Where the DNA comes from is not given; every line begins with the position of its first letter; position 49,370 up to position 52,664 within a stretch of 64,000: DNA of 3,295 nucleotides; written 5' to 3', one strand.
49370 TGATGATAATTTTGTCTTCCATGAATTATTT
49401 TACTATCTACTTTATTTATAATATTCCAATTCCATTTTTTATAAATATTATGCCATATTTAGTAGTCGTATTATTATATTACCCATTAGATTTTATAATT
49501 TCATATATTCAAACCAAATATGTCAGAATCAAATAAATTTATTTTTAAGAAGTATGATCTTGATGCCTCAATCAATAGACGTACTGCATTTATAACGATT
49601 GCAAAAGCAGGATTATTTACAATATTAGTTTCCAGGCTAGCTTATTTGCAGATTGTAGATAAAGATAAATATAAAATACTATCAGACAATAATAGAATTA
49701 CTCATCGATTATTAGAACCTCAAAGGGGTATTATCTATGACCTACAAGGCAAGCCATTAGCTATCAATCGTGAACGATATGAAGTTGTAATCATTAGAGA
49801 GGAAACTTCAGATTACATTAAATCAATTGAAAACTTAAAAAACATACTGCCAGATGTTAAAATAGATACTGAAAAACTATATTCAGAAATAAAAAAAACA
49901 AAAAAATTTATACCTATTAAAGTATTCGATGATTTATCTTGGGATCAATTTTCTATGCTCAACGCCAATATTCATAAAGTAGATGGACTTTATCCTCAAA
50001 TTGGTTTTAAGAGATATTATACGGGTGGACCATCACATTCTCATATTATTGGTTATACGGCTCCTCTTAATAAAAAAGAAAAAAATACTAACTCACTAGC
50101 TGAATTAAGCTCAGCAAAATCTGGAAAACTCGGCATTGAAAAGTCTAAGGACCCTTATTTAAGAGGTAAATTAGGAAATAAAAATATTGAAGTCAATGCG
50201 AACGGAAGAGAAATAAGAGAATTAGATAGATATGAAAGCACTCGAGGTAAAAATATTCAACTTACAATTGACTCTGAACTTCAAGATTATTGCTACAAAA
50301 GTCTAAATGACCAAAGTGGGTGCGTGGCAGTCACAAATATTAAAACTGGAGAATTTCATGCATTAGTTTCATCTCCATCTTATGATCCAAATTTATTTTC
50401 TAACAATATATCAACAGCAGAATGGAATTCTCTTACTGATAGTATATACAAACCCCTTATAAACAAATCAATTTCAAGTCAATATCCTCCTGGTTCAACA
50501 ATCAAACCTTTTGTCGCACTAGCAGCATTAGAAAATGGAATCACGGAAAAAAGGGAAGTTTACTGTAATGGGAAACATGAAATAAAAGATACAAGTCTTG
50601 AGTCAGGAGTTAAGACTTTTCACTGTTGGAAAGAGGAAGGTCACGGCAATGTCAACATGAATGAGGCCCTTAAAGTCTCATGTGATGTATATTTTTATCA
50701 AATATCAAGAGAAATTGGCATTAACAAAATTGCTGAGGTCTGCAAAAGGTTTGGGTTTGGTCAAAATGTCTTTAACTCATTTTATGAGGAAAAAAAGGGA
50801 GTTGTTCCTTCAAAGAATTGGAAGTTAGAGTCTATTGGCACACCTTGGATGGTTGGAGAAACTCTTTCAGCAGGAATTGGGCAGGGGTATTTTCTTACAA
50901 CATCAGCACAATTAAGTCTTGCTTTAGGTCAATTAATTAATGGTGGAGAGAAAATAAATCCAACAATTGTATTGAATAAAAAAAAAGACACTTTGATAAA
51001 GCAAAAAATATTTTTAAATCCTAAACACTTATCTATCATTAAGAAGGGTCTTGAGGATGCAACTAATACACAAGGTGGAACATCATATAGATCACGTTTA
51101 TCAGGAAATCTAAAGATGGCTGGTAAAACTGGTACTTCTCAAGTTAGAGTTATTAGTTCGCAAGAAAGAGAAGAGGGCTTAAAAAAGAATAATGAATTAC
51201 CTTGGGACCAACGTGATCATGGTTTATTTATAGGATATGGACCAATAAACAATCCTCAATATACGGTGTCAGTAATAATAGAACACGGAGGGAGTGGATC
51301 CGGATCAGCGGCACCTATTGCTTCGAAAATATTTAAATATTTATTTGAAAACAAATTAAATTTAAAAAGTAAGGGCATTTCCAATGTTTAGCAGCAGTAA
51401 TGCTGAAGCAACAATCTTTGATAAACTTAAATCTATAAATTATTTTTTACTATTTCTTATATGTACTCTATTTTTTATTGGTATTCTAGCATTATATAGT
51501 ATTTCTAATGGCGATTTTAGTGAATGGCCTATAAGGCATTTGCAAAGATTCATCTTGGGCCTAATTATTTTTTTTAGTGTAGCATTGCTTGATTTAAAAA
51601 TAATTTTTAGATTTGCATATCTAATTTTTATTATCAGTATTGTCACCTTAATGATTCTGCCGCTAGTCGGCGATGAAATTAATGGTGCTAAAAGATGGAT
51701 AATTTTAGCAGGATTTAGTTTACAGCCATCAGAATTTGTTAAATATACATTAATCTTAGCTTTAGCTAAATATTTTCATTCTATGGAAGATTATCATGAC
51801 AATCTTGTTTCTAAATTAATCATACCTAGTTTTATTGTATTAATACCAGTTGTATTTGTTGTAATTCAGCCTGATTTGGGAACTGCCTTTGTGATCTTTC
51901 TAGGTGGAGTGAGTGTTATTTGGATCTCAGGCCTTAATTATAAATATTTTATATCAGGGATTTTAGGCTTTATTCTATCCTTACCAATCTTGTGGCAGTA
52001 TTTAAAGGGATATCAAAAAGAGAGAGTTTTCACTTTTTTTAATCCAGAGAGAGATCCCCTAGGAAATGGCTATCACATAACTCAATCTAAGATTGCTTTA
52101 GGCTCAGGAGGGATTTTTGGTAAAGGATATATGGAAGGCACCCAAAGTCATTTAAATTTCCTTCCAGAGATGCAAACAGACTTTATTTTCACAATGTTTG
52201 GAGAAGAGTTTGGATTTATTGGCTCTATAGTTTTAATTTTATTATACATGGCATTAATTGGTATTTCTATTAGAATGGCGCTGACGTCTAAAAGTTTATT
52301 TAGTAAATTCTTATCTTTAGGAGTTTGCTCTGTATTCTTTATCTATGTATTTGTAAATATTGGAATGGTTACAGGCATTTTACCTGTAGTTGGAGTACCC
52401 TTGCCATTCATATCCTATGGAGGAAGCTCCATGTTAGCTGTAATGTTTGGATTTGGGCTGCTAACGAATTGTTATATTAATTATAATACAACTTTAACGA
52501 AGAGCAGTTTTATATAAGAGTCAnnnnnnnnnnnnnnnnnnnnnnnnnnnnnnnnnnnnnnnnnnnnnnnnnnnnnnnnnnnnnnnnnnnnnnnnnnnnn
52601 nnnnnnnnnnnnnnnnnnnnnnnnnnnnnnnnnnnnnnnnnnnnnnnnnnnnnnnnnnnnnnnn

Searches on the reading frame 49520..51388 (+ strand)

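Call 9: search_protein_families(library=pfam, proteins=[window:49520-51388:+], max_evalue=0.001)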
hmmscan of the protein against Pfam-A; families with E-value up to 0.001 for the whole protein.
window:49520-51388:+ (623 aa): 2 families
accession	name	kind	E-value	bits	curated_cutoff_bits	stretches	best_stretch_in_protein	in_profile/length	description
PF00905.27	Transpeptidase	-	5.3e-57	193.7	22.1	1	267-605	1-298/299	Penicillin binding protein transpeptidase domain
PF03717.20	PBP_dimer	-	4.6e-34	118.8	24.4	1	66-235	3-179/180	Penicillin-binding Protein dimerisation domain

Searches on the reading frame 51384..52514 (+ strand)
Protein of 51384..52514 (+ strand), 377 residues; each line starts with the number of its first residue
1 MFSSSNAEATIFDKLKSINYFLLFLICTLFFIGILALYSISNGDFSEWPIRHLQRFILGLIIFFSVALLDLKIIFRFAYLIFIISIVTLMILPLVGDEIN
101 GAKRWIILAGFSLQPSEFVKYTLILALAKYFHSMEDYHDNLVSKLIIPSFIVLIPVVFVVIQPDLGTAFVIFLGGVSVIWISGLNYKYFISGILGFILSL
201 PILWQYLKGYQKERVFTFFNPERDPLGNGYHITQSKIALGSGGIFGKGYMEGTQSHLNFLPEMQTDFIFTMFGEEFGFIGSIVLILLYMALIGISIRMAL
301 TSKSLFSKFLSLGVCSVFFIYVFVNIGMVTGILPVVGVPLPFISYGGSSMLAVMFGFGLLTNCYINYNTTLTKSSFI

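Call 9: search_protein_families(library=pfam, proteins=[window:51384-52514:+], max_evalue=0.001)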
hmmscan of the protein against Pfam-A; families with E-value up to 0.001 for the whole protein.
window:51384-52514:+ (377 aa): 1 family
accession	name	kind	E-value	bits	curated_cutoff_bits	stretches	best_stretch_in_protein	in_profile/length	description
PF01098.24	FTSW_RODA_SPOVE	-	1.5e-102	343.7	26.4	1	22-363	3-350/356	Cell cycle protein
